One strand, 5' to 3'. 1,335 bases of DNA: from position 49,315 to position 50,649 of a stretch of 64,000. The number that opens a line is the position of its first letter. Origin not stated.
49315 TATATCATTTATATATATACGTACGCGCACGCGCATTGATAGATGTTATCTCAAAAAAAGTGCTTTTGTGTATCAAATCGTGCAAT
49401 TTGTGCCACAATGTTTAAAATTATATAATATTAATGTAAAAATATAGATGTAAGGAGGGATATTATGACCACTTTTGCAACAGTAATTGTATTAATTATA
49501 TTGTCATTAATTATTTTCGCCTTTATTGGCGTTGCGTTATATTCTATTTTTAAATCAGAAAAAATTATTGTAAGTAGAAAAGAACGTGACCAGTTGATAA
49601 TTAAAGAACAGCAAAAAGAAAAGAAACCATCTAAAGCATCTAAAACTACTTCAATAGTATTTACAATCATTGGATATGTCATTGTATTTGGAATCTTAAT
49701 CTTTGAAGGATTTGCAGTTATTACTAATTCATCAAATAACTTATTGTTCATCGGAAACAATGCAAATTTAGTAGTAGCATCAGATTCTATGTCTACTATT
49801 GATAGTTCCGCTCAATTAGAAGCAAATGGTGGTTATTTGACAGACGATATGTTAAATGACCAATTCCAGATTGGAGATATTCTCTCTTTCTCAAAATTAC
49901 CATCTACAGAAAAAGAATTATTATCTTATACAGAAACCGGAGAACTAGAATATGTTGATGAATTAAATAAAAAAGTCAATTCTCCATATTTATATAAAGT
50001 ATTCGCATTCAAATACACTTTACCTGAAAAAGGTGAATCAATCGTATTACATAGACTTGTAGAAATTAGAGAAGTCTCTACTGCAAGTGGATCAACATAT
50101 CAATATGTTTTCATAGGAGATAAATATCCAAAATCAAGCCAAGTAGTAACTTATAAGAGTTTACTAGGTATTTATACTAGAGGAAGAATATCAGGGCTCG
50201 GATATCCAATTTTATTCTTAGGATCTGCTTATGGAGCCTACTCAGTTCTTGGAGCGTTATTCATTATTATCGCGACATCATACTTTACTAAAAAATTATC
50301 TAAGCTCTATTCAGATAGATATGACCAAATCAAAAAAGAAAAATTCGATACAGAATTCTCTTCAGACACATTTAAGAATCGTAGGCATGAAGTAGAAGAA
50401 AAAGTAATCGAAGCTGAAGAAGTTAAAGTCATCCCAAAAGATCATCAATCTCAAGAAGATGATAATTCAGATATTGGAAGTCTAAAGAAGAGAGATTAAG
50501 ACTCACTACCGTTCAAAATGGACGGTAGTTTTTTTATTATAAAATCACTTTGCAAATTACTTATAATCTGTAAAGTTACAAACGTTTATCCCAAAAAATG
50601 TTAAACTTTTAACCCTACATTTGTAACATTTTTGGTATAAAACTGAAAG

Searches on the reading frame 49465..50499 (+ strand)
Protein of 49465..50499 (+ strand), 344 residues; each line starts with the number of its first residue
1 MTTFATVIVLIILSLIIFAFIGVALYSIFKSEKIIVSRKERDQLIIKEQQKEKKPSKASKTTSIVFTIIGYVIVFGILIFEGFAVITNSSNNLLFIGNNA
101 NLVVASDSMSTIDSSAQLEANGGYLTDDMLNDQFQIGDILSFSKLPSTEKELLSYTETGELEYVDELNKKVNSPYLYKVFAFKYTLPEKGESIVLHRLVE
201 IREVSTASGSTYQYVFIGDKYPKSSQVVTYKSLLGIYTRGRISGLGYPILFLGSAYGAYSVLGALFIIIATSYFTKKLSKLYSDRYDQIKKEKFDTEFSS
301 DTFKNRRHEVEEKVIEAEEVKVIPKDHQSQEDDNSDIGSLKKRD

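Call 13: search_protein_families(library=pfam, proteins=[window:49465-50499:+], max_evalue=0.1)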
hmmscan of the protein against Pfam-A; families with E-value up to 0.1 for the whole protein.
window:49465-50499:+ (344 aa): 4 families
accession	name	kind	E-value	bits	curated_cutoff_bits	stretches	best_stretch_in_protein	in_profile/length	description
PF04835.17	Pox_A9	-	0.0034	17.9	22.8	1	3-32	21-50/53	A9 protein conserved region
PF05767.17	Pox_A14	-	0.023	15.3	27.7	0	51-84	35-69/93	Poxvirus virion envelope protein A14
PF19554.4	DUF6077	-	0.028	13.7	27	1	5-115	67-160/354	Family of unknown function (DUF6077)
PF00520.37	Ion_trans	-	0.078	12.6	25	0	4-86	129-193/241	Ion transport protein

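Call 33: search_protein_families(library=ncbifam, proteins=[window:49465-50499:+], max_evalue=1)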
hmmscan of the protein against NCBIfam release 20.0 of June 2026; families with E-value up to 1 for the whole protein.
window:49465-50499:+ (344 aa): 4 families
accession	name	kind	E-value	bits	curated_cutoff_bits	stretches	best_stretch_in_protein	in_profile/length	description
NF041647.1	ABC_perm_CPBP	equivalog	0.00065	18.6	435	1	6-76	368-439/636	ABC transporter permease subunit/CPBP intramembrane protease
NF008114.0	PRK10861.1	equivalog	0.19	11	277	1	3-98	4-100/324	signal peptidase I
TIGR02866.1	CoxB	equivalog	0.36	10.3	147.7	1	8-83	15-77/202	cytochrome c oxidase subunit II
NF004487.0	PRK05815.3-5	equivalog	0.37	10.1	224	1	2-92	29-117/269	F0F1 ATP synthase subunit A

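Call 72: search_solved_structures(query=window:49465-50499:+, max_evalue=10)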
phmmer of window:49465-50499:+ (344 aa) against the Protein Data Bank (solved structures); distinct sequences matched with E-value up to 10: 1.
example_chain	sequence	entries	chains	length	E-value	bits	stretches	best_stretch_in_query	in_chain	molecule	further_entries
8k7t_B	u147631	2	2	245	2.4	10.7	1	2-48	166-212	High affinity immunoglobulin epsilon receptor subunit beta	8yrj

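Call 76: search_protein_families(library=pfam, alignment_id=A4, max_evalue=1)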
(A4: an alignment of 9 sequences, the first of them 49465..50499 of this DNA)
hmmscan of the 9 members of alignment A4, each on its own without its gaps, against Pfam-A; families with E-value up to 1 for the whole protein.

A. member 1, window:49465-50499:+ (344 aa): 8 families
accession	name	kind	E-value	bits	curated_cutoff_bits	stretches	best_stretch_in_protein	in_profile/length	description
PF04835.17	Pox_A9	-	0.0034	17.9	22.8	1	3-32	21-50/53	A9 protein conserved region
PF05767.17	Pox_A14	-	0.023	15.3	27.7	1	51-84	35-69/93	Poxvirus virion envelope protein A14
PF19554.4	DUF6077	-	0.028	13.7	27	1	5-115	67-160/354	Family of unknown function (DUF6077)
PF00520.37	Ion_trans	-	0.078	12.6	25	1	4-86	129-193/241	Ion transport protein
PF03348.21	Serinc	-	0.24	10.7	24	0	52-123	173-245/434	Serine incorporator (Serinc)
PF11683.13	DUF3278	-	0.33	11.5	26.6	1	7-75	64-126/130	Protein of unknown function (DUF3278)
PF04923.17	Ninjurin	-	0.46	10.9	26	0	3-73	39-95/102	Ninjurin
PF00335.26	Tetraspanin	-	0.78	9.8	32.1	0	3-75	5-59/225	Tetraspanin family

B. families by the number of members that match (of 9 scanned): 37 families (the first 25 are shown)
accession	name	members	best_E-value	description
PF09716.15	ETRAMP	4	0.12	Malarial early transcribed membrane protein (ETRAMP)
PF13273.12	DUF4064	2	0.00055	Protein of unknown function (DUF4064)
PF11368.13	DUF3169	2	0.0011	Protein of unknown function (DUF3169)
PF07790.16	Pilin_N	2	0.11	Archaeal Type IV pilin, N-terminal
PF05961.16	Chordopox_A13L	1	0.00034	Chordopoxvirus A13L protein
PF14126.11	DUF4293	1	0.0015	Domain of unknown function (DUF4293)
PF04835.17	Pox_A9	1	0.0034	A9 protein conserved region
PF17382.7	Ycf70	1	0.0056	Uncharacterized Ycf70-like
PF05767.17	Pox_A14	1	0.023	Poxvirus virion envelope protein A14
PF19554.4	DUF6077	1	0.028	Family of unknown function (DUF6077)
PF15145.11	DUF4577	1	0.03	Domain of unknown function (DUF4577)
PF10011.15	DUF2254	1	0.033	Predicted membrane protein (DUF2254)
PF20563.3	DUF6773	1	0.059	Family of unknown function (DUF6773)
PF00520.37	Ion_trans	1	0.078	Ion transport protein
PF20705.2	DUF6821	1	0.092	Family of unknown function (DUF6821)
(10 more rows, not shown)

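Call 77: search_solved_structures(query=A4, max_evalue=10, show_alignments=2)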
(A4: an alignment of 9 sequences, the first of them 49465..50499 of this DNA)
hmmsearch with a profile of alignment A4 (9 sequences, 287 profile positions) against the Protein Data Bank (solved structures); distinct sequences matched with E-value up to 10: 7.
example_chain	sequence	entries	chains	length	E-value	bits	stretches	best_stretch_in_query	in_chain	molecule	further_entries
7p2q_A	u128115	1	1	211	1.8e-06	30.7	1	129-191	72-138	Signal peptidase complex catalytic subunit SEC11C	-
9rjb_A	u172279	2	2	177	3.5e-06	29.7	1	127-191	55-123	Signal peptidase complex catalytic subunit SEC11A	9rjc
7p2p_A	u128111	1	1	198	5.8e-06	29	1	129-191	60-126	Signal peptidase complex catalytic subunit SEC11A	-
2m0q_A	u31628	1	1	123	0.12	14.8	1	7-60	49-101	Potassium voltage-gated channel subfamily E member 2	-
6aki_A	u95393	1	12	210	0.61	12.5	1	9-54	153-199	Calcium release-activated calcium channel protein 1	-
6b87_A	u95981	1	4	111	1.2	11.6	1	12-84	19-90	TMHC2_E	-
9e78_5S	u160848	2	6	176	1.9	10.9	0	9-54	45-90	DC6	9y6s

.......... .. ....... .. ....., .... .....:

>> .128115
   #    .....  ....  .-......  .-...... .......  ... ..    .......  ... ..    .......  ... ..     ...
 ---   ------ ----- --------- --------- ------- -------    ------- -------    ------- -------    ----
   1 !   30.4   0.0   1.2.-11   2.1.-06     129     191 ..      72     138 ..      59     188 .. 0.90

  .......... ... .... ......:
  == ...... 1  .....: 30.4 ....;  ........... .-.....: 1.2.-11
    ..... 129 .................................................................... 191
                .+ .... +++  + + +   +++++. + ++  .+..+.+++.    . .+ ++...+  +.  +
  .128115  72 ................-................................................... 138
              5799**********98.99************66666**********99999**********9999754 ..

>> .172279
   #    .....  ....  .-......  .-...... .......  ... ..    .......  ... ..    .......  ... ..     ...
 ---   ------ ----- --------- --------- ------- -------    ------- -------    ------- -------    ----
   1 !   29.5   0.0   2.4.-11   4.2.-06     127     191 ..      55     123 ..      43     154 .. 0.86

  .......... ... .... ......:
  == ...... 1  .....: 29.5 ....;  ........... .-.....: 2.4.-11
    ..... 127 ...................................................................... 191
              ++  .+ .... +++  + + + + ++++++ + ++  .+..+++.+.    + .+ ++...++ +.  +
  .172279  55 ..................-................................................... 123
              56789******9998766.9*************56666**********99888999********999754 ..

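Call 83: find_encoding_contigs(protein=window:49465-50499:+, flank=1000, max_places=4)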
Protein window:49465-50499:+ (344 aa): 3 contigs read that carry it; 2 places shown.
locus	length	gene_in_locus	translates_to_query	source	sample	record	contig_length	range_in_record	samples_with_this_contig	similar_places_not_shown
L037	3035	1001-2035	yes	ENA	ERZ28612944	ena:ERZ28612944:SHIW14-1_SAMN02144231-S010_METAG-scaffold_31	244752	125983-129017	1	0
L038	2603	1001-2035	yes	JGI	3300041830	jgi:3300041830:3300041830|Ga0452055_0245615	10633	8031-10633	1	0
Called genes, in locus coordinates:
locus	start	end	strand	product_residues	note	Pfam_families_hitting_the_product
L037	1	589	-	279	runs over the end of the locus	PF12541:DUF3737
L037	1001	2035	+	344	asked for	-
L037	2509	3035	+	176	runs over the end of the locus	-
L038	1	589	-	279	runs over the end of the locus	PF12541:DUF3737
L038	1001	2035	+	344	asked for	-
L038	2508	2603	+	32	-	?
